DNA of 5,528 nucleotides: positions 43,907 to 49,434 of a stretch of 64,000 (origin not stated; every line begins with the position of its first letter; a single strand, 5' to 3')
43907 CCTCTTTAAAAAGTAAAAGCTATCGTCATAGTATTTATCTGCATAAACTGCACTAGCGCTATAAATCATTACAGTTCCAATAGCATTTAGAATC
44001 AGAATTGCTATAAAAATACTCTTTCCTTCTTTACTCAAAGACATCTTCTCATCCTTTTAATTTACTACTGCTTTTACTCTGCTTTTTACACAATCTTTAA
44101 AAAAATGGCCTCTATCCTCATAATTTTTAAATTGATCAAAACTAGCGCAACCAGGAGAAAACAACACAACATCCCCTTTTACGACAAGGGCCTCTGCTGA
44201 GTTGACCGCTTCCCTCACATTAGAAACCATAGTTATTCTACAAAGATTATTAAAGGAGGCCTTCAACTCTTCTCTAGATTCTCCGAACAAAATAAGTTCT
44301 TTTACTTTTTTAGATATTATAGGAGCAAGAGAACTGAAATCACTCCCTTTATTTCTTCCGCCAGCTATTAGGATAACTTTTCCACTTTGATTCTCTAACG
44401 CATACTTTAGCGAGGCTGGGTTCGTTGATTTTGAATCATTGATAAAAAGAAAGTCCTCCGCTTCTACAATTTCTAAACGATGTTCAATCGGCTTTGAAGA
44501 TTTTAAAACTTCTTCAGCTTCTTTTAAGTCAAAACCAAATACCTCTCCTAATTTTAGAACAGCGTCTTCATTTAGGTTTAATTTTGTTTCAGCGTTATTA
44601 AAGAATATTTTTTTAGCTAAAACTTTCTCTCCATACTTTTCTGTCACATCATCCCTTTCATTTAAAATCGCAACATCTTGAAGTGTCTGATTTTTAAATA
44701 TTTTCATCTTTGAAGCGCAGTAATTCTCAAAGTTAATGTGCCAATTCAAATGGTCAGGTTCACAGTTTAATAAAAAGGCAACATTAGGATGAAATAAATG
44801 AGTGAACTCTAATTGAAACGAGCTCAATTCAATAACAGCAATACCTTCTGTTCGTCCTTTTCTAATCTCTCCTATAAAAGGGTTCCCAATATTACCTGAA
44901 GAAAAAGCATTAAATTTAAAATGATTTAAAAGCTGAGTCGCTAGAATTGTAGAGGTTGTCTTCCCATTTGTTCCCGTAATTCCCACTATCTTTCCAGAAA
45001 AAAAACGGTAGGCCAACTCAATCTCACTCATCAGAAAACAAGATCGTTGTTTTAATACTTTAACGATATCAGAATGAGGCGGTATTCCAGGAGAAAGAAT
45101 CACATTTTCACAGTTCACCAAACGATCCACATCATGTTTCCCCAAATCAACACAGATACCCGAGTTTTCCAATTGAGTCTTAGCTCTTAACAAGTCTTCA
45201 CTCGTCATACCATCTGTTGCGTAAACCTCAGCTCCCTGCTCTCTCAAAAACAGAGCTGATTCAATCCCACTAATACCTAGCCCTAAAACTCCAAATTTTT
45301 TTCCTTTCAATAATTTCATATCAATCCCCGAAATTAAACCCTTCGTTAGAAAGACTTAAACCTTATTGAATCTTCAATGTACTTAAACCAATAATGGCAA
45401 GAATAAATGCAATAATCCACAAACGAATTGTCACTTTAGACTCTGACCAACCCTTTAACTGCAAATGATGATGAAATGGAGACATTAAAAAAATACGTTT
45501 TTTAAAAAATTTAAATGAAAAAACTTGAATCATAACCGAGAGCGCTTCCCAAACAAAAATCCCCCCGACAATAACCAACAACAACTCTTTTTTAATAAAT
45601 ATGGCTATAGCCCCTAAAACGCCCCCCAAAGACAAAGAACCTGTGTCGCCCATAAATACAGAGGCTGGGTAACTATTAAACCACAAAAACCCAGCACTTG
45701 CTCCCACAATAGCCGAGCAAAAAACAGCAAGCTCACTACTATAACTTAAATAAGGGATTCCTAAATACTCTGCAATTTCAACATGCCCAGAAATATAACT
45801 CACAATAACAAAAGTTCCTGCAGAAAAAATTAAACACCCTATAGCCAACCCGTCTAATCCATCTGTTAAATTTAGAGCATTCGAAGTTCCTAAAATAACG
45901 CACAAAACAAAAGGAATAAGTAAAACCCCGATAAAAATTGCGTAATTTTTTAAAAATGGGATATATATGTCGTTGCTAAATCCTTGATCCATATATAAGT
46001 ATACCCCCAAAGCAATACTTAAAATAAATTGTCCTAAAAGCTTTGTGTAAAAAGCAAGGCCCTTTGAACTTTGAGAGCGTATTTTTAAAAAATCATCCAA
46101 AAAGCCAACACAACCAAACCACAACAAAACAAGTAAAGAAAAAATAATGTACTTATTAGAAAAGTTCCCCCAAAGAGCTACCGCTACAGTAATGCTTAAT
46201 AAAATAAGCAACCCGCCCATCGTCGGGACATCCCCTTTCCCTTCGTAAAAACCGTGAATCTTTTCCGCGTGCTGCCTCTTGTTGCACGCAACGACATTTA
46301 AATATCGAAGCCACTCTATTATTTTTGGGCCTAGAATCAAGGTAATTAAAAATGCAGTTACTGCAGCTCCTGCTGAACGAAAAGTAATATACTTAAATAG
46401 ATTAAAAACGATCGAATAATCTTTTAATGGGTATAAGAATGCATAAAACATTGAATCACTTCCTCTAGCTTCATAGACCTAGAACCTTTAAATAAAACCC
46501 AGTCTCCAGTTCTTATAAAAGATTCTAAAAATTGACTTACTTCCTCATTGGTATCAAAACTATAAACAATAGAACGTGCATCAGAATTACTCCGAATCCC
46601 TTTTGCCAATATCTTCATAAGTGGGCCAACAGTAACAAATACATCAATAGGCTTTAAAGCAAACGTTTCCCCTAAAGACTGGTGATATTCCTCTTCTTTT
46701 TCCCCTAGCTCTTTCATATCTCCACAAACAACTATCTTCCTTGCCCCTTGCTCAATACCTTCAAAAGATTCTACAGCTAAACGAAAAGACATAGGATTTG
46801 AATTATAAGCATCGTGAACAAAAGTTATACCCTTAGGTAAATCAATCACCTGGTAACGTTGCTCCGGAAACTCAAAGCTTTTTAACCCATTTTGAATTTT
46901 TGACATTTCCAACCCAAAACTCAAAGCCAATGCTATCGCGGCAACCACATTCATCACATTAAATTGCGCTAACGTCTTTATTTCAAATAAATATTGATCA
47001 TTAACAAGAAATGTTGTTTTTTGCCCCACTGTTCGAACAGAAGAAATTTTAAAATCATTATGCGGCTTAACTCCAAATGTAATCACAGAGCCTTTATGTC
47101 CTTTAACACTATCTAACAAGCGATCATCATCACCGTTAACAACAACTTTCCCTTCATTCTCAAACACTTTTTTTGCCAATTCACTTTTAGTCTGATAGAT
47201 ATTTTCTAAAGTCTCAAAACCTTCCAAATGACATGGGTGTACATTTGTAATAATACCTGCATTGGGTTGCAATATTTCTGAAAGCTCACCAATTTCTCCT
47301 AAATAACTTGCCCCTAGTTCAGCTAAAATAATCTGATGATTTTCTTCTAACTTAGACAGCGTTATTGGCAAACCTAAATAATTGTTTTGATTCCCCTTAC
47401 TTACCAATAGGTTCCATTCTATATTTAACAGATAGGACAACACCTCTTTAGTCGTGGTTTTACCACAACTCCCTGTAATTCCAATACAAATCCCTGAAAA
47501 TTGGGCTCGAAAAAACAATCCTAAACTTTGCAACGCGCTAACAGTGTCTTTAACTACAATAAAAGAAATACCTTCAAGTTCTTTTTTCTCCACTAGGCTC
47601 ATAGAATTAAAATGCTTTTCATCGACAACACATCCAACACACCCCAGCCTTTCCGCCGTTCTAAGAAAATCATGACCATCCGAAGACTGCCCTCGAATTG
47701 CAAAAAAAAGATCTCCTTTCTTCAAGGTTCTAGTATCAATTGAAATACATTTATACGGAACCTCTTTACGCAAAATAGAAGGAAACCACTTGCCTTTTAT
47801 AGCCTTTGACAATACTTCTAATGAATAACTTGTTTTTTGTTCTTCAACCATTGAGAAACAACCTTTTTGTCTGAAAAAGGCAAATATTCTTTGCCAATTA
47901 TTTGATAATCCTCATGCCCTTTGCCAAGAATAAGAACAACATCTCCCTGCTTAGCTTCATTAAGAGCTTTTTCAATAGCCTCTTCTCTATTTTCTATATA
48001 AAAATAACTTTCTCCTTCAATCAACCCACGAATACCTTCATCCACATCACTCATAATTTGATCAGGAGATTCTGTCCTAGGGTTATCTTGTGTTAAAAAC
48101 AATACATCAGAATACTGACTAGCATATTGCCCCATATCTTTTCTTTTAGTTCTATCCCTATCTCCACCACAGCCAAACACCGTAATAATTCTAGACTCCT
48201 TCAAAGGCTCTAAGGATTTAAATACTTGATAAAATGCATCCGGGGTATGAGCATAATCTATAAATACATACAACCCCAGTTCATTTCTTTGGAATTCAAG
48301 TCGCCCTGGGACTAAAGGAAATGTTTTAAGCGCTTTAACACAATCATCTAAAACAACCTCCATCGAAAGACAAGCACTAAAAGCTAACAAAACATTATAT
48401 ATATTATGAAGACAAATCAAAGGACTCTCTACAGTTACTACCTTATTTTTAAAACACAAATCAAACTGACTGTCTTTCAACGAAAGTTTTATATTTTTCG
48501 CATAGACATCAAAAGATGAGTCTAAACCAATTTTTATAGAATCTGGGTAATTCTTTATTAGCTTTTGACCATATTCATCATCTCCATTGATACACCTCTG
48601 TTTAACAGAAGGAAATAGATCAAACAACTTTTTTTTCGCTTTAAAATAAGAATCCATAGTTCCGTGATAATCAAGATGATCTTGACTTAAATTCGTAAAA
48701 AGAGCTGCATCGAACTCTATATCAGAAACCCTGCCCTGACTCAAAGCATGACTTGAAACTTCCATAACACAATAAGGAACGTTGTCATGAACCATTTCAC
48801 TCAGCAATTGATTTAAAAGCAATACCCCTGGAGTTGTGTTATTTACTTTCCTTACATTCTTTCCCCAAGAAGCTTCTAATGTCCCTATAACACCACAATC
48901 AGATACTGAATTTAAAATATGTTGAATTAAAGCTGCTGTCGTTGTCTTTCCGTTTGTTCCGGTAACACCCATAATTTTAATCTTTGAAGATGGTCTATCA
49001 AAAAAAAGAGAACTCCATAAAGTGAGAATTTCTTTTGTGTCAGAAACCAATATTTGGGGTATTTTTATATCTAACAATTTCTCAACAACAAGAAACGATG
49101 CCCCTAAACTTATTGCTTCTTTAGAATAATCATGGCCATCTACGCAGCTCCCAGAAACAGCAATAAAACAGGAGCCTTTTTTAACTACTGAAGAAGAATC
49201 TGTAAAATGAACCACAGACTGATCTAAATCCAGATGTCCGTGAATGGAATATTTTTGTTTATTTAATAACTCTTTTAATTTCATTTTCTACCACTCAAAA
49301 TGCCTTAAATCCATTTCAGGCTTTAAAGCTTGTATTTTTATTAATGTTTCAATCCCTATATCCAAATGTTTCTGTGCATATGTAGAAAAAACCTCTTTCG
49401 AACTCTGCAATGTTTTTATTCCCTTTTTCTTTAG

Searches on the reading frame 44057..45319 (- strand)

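Call 15: search_protein_families(library=pfam, proteins=[window:44057-45319:-], max_evalue=0.0001)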
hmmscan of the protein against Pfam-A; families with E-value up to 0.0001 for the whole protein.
window:44057-45319:- (420 aa): 4 families
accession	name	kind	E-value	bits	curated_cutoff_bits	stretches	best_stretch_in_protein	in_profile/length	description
PF08245.18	Mur_ligase_M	-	1.1e-19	71.6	24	1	114-247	1-152/200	Mur ligase middle domain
PF02875.26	Mur_ligase_C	-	2e-14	54.9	28.4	1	280-389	1-125/127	Mur ligase, glutamate ligase domain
PF21799.2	MurD-like_N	-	1.2e-09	38.8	27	1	8-91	2-81/88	Mur ligase MurD-like, N-terminal domain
PF21377.3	MurD_N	-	8.3e-06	26.2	24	1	8-85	1-76/76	MurD N-terminal domain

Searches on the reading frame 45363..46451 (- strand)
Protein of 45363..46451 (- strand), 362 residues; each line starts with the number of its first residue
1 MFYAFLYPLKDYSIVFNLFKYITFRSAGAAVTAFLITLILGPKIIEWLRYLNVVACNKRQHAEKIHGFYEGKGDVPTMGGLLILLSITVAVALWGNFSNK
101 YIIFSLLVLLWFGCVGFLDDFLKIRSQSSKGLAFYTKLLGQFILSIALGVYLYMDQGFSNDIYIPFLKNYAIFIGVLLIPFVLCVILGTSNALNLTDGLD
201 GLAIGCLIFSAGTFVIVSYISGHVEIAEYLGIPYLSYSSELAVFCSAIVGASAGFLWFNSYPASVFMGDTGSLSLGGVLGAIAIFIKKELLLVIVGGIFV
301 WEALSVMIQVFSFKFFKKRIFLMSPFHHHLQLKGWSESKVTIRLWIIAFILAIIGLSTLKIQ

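Call 52: search_protein_families(library=pfam, proteins=[window:45363-46451:-], max_evalue=0.001)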
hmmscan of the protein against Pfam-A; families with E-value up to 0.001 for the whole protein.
window:45363-46451:- (362 aa): 1 family
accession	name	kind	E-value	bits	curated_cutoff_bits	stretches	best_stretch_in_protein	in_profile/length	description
PF00953.26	Glycos_transf_4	-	2.4e-31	109.3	27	1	106-285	5-158/160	Glycosyl transferase family 4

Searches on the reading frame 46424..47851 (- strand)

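Call 52: search_protein_families(library=pfam, proteins=[window:46424-47851:-], max_evalue=0.001)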
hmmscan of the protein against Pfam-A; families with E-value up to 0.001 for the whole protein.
window:46424-47851:- (475 aa): 3 families
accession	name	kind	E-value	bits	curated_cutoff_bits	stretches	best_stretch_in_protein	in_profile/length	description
PF08245.18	Mur_ligase_M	-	7.2e-39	134.3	24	1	125-309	1-200/200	Mur ligase middle domain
PF02875.26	Mur_ligase_C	-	1.6e-18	68.2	28.4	1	332-458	2-127/127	Mur ligase, glutamate ligase domain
PF01225.30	Mur_ligase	-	1.7e-06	28.7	21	1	33-80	2-54/95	Mur ligase family, catalytic domain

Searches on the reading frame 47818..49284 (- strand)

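Call 52: search_protein_families(library=pfam, proteins=[window:47818-49284:-], max_evalue=0.001)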
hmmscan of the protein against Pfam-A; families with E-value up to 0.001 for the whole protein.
window:47818-49284:- (488 aa): 3 families
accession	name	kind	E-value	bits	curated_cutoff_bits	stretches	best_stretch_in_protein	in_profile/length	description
PF08245.18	Mur_ligase_M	-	5.7e-53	180.3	24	1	107-304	1-199/200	Mur ligase middle domain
PF02875.26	Mur_ligase_C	-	5.9e-33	114.8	28.4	1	327-456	1-127/127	Mur ligase, glutamate ligase domain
PF01225.30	Mur_ligase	-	0.00025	21.8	21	1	31-74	9-57/95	Mur ligase family, catalytic domain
